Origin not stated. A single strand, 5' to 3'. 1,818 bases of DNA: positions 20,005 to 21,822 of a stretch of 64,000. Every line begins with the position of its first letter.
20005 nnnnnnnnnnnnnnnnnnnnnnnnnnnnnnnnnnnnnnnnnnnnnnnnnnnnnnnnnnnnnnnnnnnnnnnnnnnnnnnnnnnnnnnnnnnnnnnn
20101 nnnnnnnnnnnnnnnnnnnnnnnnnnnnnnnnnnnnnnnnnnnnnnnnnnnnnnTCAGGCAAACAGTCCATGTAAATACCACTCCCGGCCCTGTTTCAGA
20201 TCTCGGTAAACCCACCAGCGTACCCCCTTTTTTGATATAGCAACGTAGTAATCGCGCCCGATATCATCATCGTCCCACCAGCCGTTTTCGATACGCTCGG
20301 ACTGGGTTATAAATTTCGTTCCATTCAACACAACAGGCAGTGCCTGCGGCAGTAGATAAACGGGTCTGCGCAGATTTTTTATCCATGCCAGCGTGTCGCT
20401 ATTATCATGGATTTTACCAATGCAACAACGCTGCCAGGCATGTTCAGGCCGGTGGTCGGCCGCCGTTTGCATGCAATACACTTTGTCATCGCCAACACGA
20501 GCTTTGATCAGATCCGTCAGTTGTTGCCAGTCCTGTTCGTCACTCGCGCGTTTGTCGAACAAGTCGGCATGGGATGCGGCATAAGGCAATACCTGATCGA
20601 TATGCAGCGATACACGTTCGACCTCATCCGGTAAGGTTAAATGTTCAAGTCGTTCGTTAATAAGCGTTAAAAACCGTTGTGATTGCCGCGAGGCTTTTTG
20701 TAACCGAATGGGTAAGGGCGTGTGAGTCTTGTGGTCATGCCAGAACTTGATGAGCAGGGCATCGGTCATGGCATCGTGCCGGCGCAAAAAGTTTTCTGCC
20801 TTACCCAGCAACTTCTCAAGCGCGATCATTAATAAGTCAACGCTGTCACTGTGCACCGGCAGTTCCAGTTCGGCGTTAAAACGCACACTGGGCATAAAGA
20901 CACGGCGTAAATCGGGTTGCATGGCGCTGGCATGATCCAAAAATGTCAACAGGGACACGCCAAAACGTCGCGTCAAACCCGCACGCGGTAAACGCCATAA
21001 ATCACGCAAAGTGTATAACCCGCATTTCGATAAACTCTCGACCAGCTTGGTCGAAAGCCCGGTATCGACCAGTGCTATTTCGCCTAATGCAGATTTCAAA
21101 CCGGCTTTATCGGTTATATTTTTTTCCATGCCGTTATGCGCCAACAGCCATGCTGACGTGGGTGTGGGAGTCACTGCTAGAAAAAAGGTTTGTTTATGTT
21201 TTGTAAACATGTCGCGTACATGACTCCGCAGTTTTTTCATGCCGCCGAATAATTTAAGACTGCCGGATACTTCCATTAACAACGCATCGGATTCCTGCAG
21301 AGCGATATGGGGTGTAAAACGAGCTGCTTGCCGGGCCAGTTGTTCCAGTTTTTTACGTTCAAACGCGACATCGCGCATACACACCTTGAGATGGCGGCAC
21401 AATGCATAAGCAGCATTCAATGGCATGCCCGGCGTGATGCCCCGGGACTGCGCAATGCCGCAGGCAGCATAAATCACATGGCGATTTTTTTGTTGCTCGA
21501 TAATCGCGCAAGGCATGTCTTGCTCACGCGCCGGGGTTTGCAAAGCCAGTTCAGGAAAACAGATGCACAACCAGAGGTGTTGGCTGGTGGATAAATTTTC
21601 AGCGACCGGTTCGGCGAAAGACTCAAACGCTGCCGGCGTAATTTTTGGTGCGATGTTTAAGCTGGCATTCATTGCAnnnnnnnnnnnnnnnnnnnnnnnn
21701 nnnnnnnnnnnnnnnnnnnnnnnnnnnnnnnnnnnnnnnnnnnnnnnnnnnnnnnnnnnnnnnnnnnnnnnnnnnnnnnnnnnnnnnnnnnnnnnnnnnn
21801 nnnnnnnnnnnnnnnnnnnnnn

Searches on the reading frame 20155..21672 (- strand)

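Call 47: search_protein_families(library=ncbifam, proteins=[window:20155-21672:-], max_evalue=0.00001)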
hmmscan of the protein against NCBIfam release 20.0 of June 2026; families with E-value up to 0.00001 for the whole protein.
window:20155-21672:- (505 aa): 3 families
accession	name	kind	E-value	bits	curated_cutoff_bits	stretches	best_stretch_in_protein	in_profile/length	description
NF002751.0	PRK02794.1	equivalog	1.7e-09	37.1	371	0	60-143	68-151/425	DNA polymerase IV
NF002848.0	PRK03103.1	subfamily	6.3e-09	34.8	381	1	60-399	37-387/410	DNA polymerase IV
NF002677.0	PRK02406.1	equivalog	5.9e-06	25.6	256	0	51-153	29-131/357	DNA polymerase IV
